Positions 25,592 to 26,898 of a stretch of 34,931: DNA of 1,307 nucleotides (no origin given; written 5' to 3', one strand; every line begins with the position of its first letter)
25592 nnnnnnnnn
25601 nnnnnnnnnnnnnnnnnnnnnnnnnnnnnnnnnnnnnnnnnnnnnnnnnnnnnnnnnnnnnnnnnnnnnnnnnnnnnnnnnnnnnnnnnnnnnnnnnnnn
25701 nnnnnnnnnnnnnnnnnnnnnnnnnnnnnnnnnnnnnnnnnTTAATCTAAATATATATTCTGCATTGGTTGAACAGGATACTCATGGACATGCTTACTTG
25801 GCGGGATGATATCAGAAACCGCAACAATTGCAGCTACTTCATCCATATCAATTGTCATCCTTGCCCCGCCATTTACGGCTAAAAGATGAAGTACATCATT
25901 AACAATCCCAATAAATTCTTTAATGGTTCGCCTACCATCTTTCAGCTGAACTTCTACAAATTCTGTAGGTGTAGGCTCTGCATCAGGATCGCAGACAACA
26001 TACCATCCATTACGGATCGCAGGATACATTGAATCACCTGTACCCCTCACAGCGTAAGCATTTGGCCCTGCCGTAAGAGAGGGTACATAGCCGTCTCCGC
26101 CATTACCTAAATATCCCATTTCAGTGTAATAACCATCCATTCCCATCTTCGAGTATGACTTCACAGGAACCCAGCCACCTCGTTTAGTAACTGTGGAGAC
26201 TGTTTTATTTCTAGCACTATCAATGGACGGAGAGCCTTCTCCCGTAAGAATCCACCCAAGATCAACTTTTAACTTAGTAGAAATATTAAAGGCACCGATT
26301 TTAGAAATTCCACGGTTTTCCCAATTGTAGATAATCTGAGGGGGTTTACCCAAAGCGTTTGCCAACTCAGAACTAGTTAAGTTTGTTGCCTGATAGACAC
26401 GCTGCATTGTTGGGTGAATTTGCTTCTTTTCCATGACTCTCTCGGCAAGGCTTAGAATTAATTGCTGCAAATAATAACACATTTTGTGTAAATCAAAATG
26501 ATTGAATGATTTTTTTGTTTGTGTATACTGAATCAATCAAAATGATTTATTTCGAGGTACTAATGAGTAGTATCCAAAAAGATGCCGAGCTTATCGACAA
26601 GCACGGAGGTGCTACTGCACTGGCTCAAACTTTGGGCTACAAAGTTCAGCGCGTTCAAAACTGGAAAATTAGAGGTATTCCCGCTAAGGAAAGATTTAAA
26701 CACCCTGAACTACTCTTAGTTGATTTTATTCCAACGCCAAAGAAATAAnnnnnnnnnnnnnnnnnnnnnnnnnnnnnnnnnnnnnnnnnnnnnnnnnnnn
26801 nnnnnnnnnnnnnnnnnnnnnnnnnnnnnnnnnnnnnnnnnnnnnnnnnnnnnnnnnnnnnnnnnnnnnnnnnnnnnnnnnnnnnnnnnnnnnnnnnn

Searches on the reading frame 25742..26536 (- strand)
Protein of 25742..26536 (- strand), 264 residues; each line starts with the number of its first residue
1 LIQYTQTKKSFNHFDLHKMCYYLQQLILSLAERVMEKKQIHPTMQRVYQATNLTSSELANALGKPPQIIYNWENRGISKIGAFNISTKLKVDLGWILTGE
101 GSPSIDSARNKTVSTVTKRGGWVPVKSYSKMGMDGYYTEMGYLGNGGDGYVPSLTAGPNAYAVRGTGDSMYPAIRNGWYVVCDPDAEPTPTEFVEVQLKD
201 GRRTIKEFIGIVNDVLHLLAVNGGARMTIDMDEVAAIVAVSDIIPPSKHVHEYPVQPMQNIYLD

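Call 4: search_protein_families(library=pfam, proteins=[window:25742-26536:-], max_evalue=0.1)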
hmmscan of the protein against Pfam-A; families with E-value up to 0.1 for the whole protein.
window:25742-26536:- (264 aa): 4 families
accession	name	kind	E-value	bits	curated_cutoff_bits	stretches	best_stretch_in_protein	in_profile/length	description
PF00717.28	Peptidase_S24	-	1.8e-10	41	23.3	1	155-229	30-103/116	Peptidase S24-like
PF07022.19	Phage_CI_repr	-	3.1e-05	24.6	22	1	45-103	4-64/65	Bacteriophage CI repressor helix-turn-helix domain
PF01381.28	HTH_3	-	0.0077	16.7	23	1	51-75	8-32/55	Helix-turn-helix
PF01726.22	LexA_DNA_bind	-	0.018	15.2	23.7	1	24-58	8-42/65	LexA DNA binding domain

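Call 5: search_protein_families(library=phrogs, proteins=[window:25742-26536:-], max_evalue=0.1)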
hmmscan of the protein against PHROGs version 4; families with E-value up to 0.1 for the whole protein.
window:25742-26536:- (264 aa): 8 families
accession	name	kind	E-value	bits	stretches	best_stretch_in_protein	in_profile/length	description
phrog_4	-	transcription regulation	2.3e-29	103.6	1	38-257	131-350/400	transcriptional repressor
phrog_18068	-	unknown function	4.7e-13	50.4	1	37-108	7-83/184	-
phrog_8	-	transcription regulation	2.8e-08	34.6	1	29-108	161-227/346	transcriptional regulator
phrog_8558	-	unknown function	0.00014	23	1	158-238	18-101/114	-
phrog_2328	-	transcription regulation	0.00046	21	1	46-104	22-82/128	transcriptional repressor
phrog_7950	-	transcription regulation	0.0049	17.9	1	49-75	17-43/68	transcriptional repressor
phrog_3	-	transcription regulation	0.0096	16.7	1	34-108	80-157/430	transcriptional repressor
phrog_8008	-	DNA, RNA and nucleotide metabolism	0.028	15.1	1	56-87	18-43/66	DNA binding protein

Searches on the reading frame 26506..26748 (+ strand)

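Call 4: search_protein_families(library=pfam, proteins=[window:26506-26748:+], max_evalue=0.1)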
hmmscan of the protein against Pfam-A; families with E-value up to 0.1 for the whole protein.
window:26506-26748:+ (80 aa): 2 families
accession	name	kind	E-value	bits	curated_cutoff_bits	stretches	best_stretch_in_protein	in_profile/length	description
PF15943.11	YdaS_toxin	-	6.2e-07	29.6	30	1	28-61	3-38/65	Bacterial toxin YdaS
PF14549.12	P22_Cro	-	0.031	14.5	30.2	1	26-61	2-36/60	DNA-binding transcriptional regulator Cro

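Call 5: search_protein_families(library=phrogs, proteins=[window:26506-26748:+], max_evalue=0.1)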
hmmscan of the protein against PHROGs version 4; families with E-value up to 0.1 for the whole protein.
window:26506-26748:+ (80 aa): 4 families
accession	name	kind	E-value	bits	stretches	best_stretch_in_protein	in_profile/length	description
phrog_8008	-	DNA, RNA and nucleotide metabolism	7.8e-23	81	1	20-80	1-61/66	DNA binding protein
phrog_409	-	transcription regulation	0.0032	19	1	27-62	18-53/127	transcriptional regulator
phrog_35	-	transcription regulation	0.0053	17.8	1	21-63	73-116/181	transcriptional repressor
phrog_2856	-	transcription regulation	0.01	16.4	1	28-58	54-84/165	transcriptional regulator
